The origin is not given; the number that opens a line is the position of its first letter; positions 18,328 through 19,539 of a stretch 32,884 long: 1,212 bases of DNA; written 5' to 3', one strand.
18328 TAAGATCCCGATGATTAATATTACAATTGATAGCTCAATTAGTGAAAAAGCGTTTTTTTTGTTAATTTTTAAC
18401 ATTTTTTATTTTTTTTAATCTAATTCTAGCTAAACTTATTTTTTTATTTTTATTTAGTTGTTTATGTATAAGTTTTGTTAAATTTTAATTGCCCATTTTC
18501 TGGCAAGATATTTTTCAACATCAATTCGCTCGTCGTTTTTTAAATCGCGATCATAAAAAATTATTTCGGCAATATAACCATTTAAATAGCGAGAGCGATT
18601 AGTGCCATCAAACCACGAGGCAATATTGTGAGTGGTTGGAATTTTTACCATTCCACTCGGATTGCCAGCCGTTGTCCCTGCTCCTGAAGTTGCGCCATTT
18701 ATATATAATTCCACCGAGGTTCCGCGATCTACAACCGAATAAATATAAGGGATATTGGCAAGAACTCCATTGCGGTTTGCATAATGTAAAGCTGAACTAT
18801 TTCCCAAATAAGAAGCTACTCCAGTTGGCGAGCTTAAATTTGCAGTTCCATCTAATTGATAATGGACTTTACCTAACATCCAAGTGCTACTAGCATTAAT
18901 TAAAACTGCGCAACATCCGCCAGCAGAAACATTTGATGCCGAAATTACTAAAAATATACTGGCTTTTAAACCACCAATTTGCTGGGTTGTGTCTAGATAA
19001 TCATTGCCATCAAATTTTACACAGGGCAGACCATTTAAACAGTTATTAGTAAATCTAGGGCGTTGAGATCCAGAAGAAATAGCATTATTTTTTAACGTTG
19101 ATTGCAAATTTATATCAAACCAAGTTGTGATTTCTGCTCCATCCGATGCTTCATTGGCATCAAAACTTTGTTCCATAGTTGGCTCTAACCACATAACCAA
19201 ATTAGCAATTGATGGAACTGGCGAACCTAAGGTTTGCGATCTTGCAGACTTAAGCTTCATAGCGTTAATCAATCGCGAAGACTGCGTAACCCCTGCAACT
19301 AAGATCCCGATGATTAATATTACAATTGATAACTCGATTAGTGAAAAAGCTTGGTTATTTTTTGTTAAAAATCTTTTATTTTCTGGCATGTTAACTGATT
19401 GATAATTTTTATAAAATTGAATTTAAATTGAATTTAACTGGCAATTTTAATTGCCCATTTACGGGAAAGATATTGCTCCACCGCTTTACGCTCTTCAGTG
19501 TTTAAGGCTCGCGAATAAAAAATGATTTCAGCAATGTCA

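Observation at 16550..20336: Cluster of four ~300-aa proteins fusing an invariant type IV pilin/pseudopilin N-terminus to a divergent LamG-like body, with no assembly machinery nearby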

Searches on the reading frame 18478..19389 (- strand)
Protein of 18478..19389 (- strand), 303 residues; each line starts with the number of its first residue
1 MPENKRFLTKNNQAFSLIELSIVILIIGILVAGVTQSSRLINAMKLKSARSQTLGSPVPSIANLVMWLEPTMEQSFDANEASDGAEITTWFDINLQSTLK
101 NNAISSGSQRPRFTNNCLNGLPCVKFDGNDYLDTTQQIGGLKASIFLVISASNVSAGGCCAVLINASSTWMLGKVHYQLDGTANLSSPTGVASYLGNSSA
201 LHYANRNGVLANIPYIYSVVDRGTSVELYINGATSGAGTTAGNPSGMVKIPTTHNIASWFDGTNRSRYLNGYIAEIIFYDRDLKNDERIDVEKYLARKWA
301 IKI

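Call 5: search_protein_families(library=pfam, proteins=[window:18478-19389:-], max_evalue=1)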
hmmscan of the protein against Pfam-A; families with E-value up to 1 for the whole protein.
window:18478-19389:- (303 aa): 3 families
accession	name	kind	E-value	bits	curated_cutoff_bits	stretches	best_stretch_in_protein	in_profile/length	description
PF07963.17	N_methyl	-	3.5e-06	26.8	21.2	1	10-34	2-26/27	Prokaryotic N-terminal methylation motif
PF13385.13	Laminin_G_3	-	0.0011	19.6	27.6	1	219-287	87-149/151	Concanavalin A-like lectin/glucanases superfamily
PF08806.17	Sep15_SelM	-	0.14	12.7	26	1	259-294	27-61/75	Sep15/SelM redox domain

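Call 6: search_protein_families(library=ncbifam, proteins=[window:18478-19389:-], max_evalue=1)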
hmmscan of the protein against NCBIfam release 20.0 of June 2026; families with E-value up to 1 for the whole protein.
window:18478-19389:- (303 aa): 7 families
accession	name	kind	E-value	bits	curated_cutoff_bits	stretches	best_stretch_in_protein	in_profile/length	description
TIGR02532.1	IV_pilin_GFxxxE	domain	2e-05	24.2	16.3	1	13-34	2-23/24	prepilin-type N-terminal cleavage/methylation domain-containing protein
TIGR01708.2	typeII_sec_gspH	equivalog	0.0014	18.6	80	1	14-39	3-28/169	type II secretion system minor pseudopilin GspH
NF041775.1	typeIV_PilA_Myxo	equivalog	0.0078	16.2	400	1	10-33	8-31/214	type IV pilin protein PilA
TIGR01710.1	typeII_sec_gspG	equivalog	0.057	13.5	88.85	1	14-36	2-24/134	type II secretion system major pseudopilin GspG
NF007800.0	PRK10506.1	equivalog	0.11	12.3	158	1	9-53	5-50/163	prepilin peptidase-dependent protein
NF040999.1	pilin_ComGC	equivalog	0.12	12.6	75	1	13-31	2-20/84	competence type IV pilus major pilin ComGC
NF007862.0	PRK10574.1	equivalog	0.19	11.8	138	1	10-32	2-24/145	prepilin peptidase-dependent pilin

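Call 11: find_homologous_proteins(query=window:18478-19389:-, max_evalue=0.001)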
Query window:18478-19389:- (303 aa): 1313 proteins with E <= 0.001 among 2284 candidates; the best 120 are listed.
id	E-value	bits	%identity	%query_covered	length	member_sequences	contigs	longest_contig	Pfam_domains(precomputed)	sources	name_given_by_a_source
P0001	1.5e-197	673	100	100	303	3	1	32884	PF07963.18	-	-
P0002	7.7e-167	572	86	98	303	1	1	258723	PF07963.18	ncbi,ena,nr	ncbi:hypothetical protein LBMAG18_04030 [Alphaproteobacteria bacterium]|nr:hypothetical protein LBMA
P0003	5.5e-142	490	83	86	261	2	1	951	-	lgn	-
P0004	1.1e-130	453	68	97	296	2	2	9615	PF07963.18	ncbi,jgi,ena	jgi:prepilin-type N-terminal cleavage/methylation domain-containing protein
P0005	6.3e-127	441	67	97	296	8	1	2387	PF07963.18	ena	-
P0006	2.0e-99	351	88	59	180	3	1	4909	-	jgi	jgi:hypothetical protein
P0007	2.4e-70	255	47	99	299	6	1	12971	PF13385.14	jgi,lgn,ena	jgi:prepilin-type N-terminal cleavage/methylation domain-containing protein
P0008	4.1e-67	245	45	97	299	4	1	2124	PF13385.14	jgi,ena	jgi:prepilin-type N-terminal cleavage/methylation domain-containing protein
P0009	5.4e-62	228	45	96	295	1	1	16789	-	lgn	-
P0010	1.8e-58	216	45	96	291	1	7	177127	-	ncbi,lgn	-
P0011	3.6e-58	215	46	95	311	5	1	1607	-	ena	-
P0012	4.3e-54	202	41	98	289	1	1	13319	PF13385.14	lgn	-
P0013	8.4e-54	201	42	96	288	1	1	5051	-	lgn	-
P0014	1.3e-53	200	43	96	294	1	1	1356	-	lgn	-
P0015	1.6e-53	200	44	96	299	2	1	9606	PF07963.18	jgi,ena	jgi:prepilin-type N-terminal cleavage/methylation domain-containing protein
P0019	2.3e-51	193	39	98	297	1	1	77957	PF13385.14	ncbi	-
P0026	5.8e-50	188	39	96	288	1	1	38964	PF13385.14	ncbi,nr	ncbi:MAG: LamG-like jellyroll fold domain-containing protein [Rickettsiales bacterium]|nr:LamG-like 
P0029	1.4e-49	187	38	95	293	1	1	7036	PF07963.18,PF13385.14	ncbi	-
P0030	3.1e-49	186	42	97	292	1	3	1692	PF13385.14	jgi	jgi:prepilin-type N-terminal cleavage/methylation domain-containing protein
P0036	3.3e-48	182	39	96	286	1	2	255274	PF07963.18,PF13385.14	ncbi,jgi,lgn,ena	jgi:prepilin-type N-terminal cleavage/methylation domain-containing protein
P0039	6.5e-48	181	37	98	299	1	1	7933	PF07963.18,PF13385.14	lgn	-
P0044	8.4e-48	181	41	98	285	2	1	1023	PF07963.18,PF13385.14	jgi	jgi:prepilin-type N-terminal cleavage/methylation domain-containing protein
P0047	2.7e-47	179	40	96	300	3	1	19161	PF13385.14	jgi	jgi:prepilin-type N-terminal cleavage/methylation domain-containing protein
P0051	6.1e-47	178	40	96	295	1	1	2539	PF13385.14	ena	-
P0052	8.9e-47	178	43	97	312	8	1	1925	PF13385.14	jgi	jgi:prepilin-type N-terminal cleavage/methylation domain-containing protein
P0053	9.1e-47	178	39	97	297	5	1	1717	PF07963.18,PF13385.14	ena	-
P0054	1.2e-46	177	38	96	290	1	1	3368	PF07963.18,PF13385.14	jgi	jgi:prepilin-type N-terminal cleavage/methylation domain-containing protein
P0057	2.7e-46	176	38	98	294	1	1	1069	PF13385.14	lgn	-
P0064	5.0e-46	175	37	96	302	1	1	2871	PF07963.18,PF13385.14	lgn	-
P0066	8.1e-46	175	37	98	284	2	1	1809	PF07963.18,PF13385.14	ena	-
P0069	9.9e-46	174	39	97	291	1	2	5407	PF07963.18,PF13385.14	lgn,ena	-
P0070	1.1e-45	174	38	98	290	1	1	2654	PF07963.18,PF13385.14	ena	-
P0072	2.0e-45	173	38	98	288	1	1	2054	PF07963.18,PF13385.14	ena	-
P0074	2.3e-45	173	40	96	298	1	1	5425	PF13385.14,PF02973.23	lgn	-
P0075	2.6e-45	173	42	96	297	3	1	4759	PF07963.18,PF13385.14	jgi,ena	-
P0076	2.6e-45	173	38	96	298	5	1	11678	PF13385.14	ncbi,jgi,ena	jgi:prepilin-type N-terminal cleavage/methylation domain-containing protein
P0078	2.7e-45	173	40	96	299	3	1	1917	PF13385.14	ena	-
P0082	4.4e-45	172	39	96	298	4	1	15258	PF13385.14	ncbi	-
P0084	4.5e-45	172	37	98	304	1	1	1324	PF07963.18,PF13385.14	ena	-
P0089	8.8e-45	171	37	96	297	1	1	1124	PF07963.18,PF13385.14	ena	-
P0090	1.0e-44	171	37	98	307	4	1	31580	PF07963.18,PF13385.14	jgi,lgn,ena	jgi:prepilin-type N-terminal cleavage/methylation domain-containing protein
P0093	1.2e-44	171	40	97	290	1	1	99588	PF13385.14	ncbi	-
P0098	1.5e-44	170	38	96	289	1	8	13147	PF13385.14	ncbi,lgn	-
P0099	1.6e-44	170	40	96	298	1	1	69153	PF13385.14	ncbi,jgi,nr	ncbi:MAG: hypothetical protein K0R25_1396 [Rickettsiaceae bacterium]|jgi:prepilin-type N-terminal cl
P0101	1.9e-44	170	38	96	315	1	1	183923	PF13385.14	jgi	jgi:prepilin-type N-terminal cleavage/methylation domain-containing protein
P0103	2.2e-44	170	37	97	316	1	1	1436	PF13385.14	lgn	-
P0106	2.8e-44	170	37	97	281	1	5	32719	PF07963.18,PF13385.14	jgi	jgi:prepilin-type N-terminal cleavage/methylation domain-containing protein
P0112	3.9e-44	169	39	97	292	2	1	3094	PF13385.14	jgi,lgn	-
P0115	5.5e-44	169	37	97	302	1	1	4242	PF13385.14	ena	-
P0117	5.7e-44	169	37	98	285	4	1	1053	PF07963.18,PF13385.14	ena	-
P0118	6.6e-44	168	37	96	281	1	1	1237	PF13385.14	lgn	-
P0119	7.4e-44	168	36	97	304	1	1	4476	PF13385.14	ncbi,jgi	jgi:prepilin-type N-terminal cleavage/methylation domain-containing protein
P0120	7.7e-44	168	39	96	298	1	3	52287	PF07963.18,PF13385.14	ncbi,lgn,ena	-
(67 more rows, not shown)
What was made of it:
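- On LamG / ConA-like lectin-glucanase superfamily (Pfam Laminin_G_3, PF13385): Many homologs carry precomputed PF13385 (call 11).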

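Call 13: find_encoding_contigs(protein=P0002, flank=10000, max_places=3)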
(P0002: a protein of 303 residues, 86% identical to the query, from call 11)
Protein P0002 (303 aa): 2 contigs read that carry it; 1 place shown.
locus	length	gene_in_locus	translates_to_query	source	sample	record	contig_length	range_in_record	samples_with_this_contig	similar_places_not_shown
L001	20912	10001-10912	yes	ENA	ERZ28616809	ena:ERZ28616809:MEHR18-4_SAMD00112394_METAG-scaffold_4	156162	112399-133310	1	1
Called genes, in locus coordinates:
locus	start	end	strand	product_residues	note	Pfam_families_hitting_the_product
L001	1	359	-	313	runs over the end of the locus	PF07963:N_methyl (weak)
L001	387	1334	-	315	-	PF07963:N_methyl (weak)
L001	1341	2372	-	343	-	PF01208:URO-D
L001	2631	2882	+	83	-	PF01722:BolA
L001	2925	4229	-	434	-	PF06689:zf-C4_ClpX, PF00493:MCM (weak), PF05496:RuvB_N (weak), PF01078:Mg_chelatase (faint), PF07724:AAA_2, PF00004:AAA, PF07728:AAA_5 (weak), PF10431:ClpB_D2-small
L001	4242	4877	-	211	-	PF00574:CLP_protease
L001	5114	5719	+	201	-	PF01025:GrpE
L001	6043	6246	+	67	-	PF01632:Ribosomal_L35p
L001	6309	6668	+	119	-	PF00453:Ribosomal_L20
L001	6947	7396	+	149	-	PF10947:DUF2628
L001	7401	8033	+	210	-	PF00117:GATase, PF01174:SNO (weak), PF07722:Peptidase_C26 (weak)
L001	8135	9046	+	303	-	-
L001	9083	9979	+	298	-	-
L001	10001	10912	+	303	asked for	PF07963:N_methyl (weak)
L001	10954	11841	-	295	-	PF07963:N_methyl (weak), PF13385:Laminin_G_3 (weak)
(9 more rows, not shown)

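Call 16: find_related_loci(query=A3, collection=genome_contigs, flank=10000)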
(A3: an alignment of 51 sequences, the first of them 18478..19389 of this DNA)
Query A3 (303 aa) in genome_contigs; peptide patterns used: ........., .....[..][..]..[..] (x = any residue, [..] = any of these).
582 stretches matched a pattern (row limit reached: there are more); 375 encode a relative of the query (tblastn E <= 1e-3); the best 80 are kept; 78 distinct loci.
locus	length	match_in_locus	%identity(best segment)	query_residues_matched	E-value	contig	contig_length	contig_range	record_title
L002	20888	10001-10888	86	8-303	5e-167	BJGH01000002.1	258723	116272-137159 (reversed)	Alphaproteobacteria bacterium LBMAG_Alphaproteobacteria_epi.bin2 DNA, sequence02, whole genome shotgun sequence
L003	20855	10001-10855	40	10-303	4e-51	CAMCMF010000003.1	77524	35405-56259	MAG: Rhizobium sp. Q54 isolate MoH-23oct19-117 genome assembly, contig: MoH-23oct19-C207, whole genome shotgun sequence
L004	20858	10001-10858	40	10-303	1e-48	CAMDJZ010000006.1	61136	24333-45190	MAG: Rickettsia typhi isolate MsH-30apr19-130 genome assembly, contig: MsH-30apr19-C568, whole genome shotgun sequence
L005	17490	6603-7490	38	4-302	7e-48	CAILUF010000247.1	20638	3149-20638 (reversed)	MAG: uncultured Alphaproteobacteria bacterium isolate Loclat_bin-00439 genome assembly, contig: bin-00439:247/303, whole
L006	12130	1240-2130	39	11-303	3e-47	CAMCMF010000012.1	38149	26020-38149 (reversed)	MAG: Rhizobium sp. Q54 isolate MoH-23oct19-117 genome assembly, contig: MoH-23oct19-C1003, whole genome shotgun sequence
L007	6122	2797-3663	43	8-300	3e-47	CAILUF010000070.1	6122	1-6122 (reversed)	MAG: uncultured Alphaproteobacteria bacterium isolate Loclat_bin-00439 genome assembly, contig: bin-00439:070/303, whole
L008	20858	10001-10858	37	4-303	7e-47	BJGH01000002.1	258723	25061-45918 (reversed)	Alphaproteobacteria bacterium LBMAG_Alphaproteobacteria_epi.bin2 DNA, sequence02, whole genome shotgun sequence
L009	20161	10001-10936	36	12-303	2e-46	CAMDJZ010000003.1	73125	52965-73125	MAG: Rickettsia typhi isolate MsH-30apr19-130 genome assembly, contig: MsH-30apr19-C392, whole genome shotgun sequence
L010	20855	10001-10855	36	14-303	6e-46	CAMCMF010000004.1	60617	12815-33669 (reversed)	MAG: Rhizobium sp. Q54 isolate MoH-23oct19-117 genome assembly, contig: MoH-23oct19-C347, whole genome shotgun sequence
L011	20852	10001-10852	42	11-303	2e-45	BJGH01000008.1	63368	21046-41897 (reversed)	Alphaproteobacteria bacterium LBMAG_Alphaproteobacteria_epi.bin2 DNA, sequence08, whole genome shotgun sequence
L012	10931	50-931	38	11-302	2e-44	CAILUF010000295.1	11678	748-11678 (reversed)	MAG: uncultured Alphaproteobacteria bacterium isolate Loclat_bin-00439 genome assembly, contig: bin-00439:295/303, whole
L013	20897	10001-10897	39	7-302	3e-44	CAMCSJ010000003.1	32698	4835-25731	MAG: Rickettsia typhi isolate LH-05nov19-296 genome assembly, contig: LH-05nov19-C2474, whole genome shotgun sequence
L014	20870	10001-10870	35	7-303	4e-44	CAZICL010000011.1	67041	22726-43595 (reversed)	MAG TPA_asm: uncultured Rhizobium sp. isolate SRP062349_co2_99 genome assembly, contig: NODE_263_length_67041_cov_32.676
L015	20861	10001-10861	33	8-303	1e-43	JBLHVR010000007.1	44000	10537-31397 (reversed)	MAG: Lentimonas sp. isolate 3300046534_83 Ga0491194_0000992, whole genome shotgun sequence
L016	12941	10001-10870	38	10-303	2e-43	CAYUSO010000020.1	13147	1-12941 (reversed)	MAG TPA_asm: uncultured Rhizobium sp. isolate SRP257259_co1_339 genome assembly, contig: NODE_6497_length_13147_cov_9.80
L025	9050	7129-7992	39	8-303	9e-42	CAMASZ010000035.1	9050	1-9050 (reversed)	MAG: Rickettsia typhi isolate MaE-04nov19-21 genome assembly, contig: MaE-04nov19-C13904, whole genome shotgun sequence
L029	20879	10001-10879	35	10-303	3e-40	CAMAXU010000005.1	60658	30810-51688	MAG: Rickettsia typhi isolate ME-21oct19-9 genome assembly, contig: ME-21oct19-C605, whole genome shotgun sequence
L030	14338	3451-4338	36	10-303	2e-40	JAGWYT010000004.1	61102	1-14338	MAG: Rickettsiales bacterium isolate REEB497 contig-150_728, whole genome shotgun sequence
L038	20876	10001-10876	36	10-303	1e-38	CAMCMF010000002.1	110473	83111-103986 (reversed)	MAG: Rhizobium sp. Q54 isolate MoH-23oct19-117 genome assembly, contig: MoH-23oct19-C86, whole genome shotgun sequence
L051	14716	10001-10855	37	12-303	7e-37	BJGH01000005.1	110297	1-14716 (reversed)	Alphaproteobacteria bacterium LBMAG_Alphaproteobacteria_epi.bin2 DNA, sequence05, whole genome shotgun sequence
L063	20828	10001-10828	38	7-303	7e-36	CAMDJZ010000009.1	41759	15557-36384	MAG: Rickettsia typhi isolate MsH-30apr19-130 genome assembly, contig: MsH-30apr19-C1231, whole genome shotgun sequence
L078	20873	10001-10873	37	10-303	7e-34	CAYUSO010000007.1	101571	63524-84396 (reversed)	MAG TPA_asm: uncultured Rhizobium sp. isolate SRP257259_co1_339 genome assembly, contig: NODE_170_length_101571_cov_9.76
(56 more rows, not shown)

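Call 20: predict_structure(alignment_id=A3)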
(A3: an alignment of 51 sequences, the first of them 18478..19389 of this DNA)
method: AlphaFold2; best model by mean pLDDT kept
length: 303 residues; sequences in the alignment: 51
mean_pLDDT: 86.5   pTM: 0.83
mean pLDDT of the five models: 86.5, 84.8, 84.6, 84.5, 83.0
residues with pLDDT >= 90: 177; 70-90: 78; 50-70: 44; < 50: 4
segments of 3 or more residues with pLDDT < 50: none
pLDDT, mean of each block of 10 residues (from residue 1): 59 73 90 87 96 98 97 96 97 95 95 96 97 93 93 73 85 74 58 77 81 93 87 65 65 92 90 97 96 98 94
secondary structure, 60 per line:
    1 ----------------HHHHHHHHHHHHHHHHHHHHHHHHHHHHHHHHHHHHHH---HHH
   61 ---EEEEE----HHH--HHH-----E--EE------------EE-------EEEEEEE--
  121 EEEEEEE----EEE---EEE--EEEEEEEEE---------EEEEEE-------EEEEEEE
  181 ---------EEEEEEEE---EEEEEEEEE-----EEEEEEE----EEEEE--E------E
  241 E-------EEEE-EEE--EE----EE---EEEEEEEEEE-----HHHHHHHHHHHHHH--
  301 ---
elements in order: H17-54 E64-68 E112-118 E121-127 E132-134 E138-140 E143-151 E161-166 E174-180 E190-197 E201-209 E215-221 E226-230 E249-252 E254-256 E270-279 H285-298
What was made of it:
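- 18478..19389 (-): Paralog C (303 aa). Leader residues 1-14, alpha-1 helix 17-54, jelly-roll strands 64-279, C-terminal helix 285-298 in the AF2 model. AF2 pLDDT 86.5, pTM 0.83 (call 20).
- AF2 model with pLDDT 86.5: helix 17-54, then an all-beta body, then helix 285-298 (call 20). The alpha-1 helix leads directly into a beta-sandwich with no pilin head (call 20).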

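Call 22: search_solved_structures(query=A3, max_evalue=1, show_alignments=2)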
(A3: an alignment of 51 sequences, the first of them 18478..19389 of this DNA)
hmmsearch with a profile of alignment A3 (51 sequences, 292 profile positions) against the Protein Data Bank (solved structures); distinct sequences matched with E-value up to 1: 23.
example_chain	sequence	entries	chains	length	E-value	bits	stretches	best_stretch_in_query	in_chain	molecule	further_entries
4qvs_A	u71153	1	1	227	5.5e-06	29.6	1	104-277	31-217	S-layer domain-containing protein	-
4xe9_A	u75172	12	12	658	0.00063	22.8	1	172-279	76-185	Sialidase B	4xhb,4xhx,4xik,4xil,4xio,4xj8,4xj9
4xma_A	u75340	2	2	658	0.00063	22.8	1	172-279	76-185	Sialidase B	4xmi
4xog_A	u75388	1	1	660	0.00063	22.8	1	172-279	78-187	Sialidase B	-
4xyx_A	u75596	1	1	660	0.00063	22.8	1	172-279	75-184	Sialidase B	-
2jkb_A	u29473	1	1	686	0.00067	22.7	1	172-279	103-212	SIALIDASE B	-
2vw0_A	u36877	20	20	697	0.00069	22.7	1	172-279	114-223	SIALIDASE B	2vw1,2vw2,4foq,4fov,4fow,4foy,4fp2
7tgg_A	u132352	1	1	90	0.002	21.2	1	3-26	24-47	Geopilin domain 1 protein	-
9egp_A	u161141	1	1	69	0.0049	19.9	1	3-26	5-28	Geopilin domain 1 protein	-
4c1w_A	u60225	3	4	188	0.0053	19.8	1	136-277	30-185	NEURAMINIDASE | SIALIDASE A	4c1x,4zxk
9laa_A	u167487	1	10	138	0.012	18.7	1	3-26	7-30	Type IV pilin protein PilA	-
9lab_B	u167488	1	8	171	0.018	18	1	4-29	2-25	MSHA major pilin subunit MshA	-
1sli_A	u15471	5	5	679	0.03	17.3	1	136-276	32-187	INTRAMOLECULAR TRANS-SIALIDASE | SIALIDASE L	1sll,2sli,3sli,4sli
6xxe_A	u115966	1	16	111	0.088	15.8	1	9-26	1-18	Uncharacterized protein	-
1oqw_A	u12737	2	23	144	0.16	14.9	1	9-26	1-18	Fimbrial protein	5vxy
7oa7_A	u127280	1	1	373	0.34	13.9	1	119-288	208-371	PilC minor pilin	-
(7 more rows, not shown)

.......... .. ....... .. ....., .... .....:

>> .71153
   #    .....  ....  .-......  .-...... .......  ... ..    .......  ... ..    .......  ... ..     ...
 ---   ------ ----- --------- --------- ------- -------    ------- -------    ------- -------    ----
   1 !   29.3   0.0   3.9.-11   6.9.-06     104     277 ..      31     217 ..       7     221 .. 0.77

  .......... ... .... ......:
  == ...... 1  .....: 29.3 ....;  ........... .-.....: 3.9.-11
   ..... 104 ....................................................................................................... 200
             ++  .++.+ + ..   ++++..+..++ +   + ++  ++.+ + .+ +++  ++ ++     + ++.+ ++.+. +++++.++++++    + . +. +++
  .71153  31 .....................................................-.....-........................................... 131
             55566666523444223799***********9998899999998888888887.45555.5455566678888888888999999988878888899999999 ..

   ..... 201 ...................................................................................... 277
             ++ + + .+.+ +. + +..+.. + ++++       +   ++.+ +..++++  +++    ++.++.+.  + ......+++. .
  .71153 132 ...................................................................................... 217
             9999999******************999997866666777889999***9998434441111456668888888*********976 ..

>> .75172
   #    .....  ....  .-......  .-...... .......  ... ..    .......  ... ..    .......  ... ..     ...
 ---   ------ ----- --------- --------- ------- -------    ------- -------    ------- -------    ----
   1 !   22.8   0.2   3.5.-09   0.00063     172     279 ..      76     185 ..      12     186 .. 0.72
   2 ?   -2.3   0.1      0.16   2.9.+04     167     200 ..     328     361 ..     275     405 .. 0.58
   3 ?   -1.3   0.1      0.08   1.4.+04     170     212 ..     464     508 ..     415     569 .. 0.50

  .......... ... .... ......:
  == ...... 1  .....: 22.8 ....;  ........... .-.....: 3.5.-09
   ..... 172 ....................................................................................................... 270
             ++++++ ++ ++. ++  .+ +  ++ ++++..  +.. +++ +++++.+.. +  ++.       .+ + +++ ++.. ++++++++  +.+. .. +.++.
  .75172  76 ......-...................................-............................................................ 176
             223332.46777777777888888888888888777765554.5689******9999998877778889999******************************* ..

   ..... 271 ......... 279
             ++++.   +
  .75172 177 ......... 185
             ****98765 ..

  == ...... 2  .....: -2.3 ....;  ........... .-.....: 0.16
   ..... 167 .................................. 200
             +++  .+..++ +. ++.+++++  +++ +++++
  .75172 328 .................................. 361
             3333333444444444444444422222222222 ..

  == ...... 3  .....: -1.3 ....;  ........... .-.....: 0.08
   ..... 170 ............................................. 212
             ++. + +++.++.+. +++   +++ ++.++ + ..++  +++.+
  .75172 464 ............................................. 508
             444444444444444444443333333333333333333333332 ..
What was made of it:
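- On LamG / ConA-like lectin-glucanase superfamily (Pfam Laminin_G_3, PF13385): A family profile hits the 4qvs LamG domain at E 5.5e-6 (call 22).
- Profile hits to the 4qvs LamG domain and to the sialidase CBM40 domain (call 22).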
